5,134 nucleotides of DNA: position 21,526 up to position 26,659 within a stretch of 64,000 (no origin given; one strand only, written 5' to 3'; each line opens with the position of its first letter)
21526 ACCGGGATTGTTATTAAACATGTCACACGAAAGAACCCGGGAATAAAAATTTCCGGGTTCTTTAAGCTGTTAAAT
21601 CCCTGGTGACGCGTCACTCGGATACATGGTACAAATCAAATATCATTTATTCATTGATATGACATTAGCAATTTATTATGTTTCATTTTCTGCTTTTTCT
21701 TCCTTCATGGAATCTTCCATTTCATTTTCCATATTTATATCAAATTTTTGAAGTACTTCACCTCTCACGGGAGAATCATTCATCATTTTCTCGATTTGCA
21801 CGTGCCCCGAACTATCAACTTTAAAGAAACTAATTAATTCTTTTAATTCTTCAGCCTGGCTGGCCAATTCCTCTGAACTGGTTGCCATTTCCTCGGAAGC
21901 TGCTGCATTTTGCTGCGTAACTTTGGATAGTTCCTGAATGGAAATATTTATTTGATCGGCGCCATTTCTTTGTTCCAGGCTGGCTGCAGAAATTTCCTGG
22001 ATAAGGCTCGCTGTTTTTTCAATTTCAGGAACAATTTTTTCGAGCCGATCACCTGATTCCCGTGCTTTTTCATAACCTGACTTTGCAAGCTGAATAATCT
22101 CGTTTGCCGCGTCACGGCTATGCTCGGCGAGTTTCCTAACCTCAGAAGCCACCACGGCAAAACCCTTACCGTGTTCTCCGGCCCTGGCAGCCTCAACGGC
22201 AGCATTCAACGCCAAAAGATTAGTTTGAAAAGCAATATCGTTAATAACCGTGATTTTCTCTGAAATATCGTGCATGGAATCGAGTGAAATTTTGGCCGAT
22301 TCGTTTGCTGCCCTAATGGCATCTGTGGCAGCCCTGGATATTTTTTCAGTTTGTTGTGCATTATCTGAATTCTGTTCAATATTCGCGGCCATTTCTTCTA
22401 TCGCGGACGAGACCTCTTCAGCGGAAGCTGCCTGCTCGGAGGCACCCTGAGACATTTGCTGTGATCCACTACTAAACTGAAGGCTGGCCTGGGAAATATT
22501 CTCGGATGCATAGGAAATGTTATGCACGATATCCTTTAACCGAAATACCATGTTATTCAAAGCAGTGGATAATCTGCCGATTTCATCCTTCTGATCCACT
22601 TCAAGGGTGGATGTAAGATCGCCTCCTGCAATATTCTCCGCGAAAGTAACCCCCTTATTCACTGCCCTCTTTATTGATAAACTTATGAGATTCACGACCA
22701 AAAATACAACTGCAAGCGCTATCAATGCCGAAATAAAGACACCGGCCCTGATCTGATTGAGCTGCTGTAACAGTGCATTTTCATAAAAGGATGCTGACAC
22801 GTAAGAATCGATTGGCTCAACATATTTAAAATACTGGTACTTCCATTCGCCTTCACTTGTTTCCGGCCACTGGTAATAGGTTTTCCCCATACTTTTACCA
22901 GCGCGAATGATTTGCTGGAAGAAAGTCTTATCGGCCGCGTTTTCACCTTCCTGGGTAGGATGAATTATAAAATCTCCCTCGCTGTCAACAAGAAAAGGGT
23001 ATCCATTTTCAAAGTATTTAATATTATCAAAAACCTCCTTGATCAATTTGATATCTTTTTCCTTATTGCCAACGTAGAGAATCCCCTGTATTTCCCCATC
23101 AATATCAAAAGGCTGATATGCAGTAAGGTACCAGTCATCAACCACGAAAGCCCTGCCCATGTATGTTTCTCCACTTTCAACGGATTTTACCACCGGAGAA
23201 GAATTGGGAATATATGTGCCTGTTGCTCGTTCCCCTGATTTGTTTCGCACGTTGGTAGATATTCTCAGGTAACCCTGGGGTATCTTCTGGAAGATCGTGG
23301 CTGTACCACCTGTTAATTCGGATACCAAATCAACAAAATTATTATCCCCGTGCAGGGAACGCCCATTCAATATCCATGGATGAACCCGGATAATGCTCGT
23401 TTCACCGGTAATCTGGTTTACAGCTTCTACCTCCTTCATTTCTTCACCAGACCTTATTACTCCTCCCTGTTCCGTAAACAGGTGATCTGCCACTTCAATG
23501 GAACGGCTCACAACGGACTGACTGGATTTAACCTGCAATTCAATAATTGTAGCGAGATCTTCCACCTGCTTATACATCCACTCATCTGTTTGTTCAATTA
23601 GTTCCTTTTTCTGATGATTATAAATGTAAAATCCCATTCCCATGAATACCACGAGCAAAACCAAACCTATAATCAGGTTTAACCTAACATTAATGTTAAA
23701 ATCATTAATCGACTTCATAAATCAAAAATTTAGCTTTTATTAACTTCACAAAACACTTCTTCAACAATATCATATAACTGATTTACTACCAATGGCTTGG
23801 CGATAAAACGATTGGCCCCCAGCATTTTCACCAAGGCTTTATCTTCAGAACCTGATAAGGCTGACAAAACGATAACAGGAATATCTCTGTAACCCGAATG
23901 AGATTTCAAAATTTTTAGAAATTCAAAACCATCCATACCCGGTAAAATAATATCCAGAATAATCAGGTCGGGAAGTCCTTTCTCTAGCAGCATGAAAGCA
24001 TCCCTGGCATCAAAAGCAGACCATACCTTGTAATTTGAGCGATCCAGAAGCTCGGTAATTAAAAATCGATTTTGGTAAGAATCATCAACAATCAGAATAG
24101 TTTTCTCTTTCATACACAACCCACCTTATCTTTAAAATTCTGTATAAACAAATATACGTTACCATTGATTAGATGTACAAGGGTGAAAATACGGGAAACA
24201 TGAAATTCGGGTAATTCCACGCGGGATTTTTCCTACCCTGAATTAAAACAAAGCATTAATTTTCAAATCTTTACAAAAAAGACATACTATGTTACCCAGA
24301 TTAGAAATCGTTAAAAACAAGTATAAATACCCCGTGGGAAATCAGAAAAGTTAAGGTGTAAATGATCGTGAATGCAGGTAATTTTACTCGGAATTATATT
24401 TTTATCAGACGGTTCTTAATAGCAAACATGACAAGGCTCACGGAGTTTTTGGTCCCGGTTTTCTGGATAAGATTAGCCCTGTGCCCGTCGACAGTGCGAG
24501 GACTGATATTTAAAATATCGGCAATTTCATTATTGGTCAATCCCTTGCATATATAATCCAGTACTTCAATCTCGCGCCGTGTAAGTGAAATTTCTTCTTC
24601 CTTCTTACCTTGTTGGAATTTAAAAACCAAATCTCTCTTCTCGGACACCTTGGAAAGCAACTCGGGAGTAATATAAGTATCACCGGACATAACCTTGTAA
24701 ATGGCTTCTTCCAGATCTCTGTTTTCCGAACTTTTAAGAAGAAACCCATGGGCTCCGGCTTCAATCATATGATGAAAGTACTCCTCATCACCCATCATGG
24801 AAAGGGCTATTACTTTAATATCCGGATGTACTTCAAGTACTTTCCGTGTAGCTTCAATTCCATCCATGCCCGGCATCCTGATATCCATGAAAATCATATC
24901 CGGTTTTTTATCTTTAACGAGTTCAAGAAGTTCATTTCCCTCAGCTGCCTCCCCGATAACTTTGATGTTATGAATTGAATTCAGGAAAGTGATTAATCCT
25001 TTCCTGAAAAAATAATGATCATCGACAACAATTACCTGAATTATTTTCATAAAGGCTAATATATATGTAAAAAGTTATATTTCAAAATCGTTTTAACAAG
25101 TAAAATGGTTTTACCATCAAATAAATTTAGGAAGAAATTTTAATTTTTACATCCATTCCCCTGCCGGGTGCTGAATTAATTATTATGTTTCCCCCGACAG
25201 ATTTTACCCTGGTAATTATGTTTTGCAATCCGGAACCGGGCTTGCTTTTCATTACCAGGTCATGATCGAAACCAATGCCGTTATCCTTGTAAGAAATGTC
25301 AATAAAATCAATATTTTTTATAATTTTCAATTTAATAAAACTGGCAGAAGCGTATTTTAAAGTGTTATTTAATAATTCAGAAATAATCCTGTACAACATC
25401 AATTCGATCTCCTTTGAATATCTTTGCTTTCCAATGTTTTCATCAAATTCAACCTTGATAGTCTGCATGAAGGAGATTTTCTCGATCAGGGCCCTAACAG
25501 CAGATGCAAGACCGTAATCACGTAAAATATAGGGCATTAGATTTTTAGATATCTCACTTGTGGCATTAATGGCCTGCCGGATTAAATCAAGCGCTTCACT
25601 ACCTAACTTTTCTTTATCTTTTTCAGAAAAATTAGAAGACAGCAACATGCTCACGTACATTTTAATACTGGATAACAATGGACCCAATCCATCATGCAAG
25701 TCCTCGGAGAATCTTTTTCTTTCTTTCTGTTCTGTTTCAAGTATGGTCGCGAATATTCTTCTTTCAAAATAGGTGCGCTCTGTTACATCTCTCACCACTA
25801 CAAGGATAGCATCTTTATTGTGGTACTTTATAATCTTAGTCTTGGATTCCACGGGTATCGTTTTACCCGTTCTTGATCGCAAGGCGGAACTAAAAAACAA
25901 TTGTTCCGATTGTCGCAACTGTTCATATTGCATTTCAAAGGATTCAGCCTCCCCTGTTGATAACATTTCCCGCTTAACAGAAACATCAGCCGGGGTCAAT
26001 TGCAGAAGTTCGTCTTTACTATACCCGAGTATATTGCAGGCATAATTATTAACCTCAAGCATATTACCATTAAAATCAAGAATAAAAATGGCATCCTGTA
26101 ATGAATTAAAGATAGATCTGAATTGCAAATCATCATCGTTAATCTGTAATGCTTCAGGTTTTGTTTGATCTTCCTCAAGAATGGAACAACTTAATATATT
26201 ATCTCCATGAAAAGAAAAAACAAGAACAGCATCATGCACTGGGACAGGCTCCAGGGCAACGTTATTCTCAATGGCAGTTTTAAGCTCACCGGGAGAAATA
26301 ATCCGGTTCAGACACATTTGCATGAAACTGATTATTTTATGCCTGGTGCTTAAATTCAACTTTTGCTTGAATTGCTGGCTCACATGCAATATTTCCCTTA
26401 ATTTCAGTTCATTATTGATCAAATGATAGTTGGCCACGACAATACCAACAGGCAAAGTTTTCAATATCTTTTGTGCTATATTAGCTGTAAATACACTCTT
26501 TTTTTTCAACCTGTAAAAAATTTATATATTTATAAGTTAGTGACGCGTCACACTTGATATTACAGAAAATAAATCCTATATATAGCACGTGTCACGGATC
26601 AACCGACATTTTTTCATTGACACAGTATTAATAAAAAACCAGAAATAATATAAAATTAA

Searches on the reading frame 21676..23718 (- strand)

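Call 13: search_protein_families(library=pfam, proteins=[window:21676-23718:-])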
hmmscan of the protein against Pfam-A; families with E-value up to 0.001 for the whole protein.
window:21676-23718:- (680 aa): 6 families
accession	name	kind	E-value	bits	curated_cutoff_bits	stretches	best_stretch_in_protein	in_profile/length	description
PF17201.10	Cache_3-Cache_2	-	2.6e-63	214.5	27.7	1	37-324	5-297/299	Cache 3/Cache 2 fusion domain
PF00015.26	MCPsignal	-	4.9e-36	124.6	34.6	1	451-619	8-169/172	Methyl-accepting chemotaxis protein (MCP) signalling domain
PF17202.10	sCache_3_3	-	1.3e-27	96.7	28.8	1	122-224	3-101/107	Single cache domain 3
PF17200.10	sCache_2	-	4.8e-11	43.3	25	1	223-323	38-152/155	Single Cache domain 2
PF08269.17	dCache_2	-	7.3e-10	38.9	26.5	1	221-322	76-192/298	Cache domain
PF00672.30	HAMP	-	1.3e-09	38.6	25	1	360-395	17-52/53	HAMP domain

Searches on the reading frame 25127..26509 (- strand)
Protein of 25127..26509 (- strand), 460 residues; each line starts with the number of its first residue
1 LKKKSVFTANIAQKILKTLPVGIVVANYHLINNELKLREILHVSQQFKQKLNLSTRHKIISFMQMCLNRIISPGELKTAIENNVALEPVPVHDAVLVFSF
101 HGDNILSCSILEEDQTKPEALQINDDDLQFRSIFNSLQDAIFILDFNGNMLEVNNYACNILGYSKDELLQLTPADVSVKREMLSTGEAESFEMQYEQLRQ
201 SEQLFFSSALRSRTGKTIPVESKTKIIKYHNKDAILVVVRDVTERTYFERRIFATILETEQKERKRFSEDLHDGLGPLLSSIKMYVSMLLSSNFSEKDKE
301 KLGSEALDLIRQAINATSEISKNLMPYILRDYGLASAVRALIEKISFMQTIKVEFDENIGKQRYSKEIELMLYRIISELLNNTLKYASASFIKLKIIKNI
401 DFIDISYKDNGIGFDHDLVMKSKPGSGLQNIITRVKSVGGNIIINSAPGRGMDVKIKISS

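Call 13: search_protein_families(library=pfam, proteins=[window:25127-26509:-])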
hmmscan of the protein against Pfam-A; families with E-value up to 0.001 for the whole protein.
window:25127-26509:- (460 aa): 6 families
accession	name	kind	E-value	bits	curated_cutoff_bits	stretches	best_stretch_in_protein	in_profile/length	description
PF13426.13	PAS_9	-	1.9e-10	41.4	27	1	139-244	2-103/103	PAS domain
PF13188.13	PAS_8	-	2.1e-10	40.6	21.8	1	129-169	2-43/65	PAS domain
PF00989.32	PAS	-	5.9e-10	39.6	22.6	1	129-242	2-113/113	PAS fold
PF02518.31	HATPase_c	-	1.1e-08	35.9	26.4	1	369-458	3-107/111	Histidine kinase-, DNA gyrase B-, and HSP90-like ATPase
PF08448.16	PAS_4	-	4e-07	30.7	23.1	1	134-245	1-108/110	PAS fold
PF07730.19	HisKA_3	-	6.2e-06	27.1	24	1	263-316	1-51/68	Histidine kinase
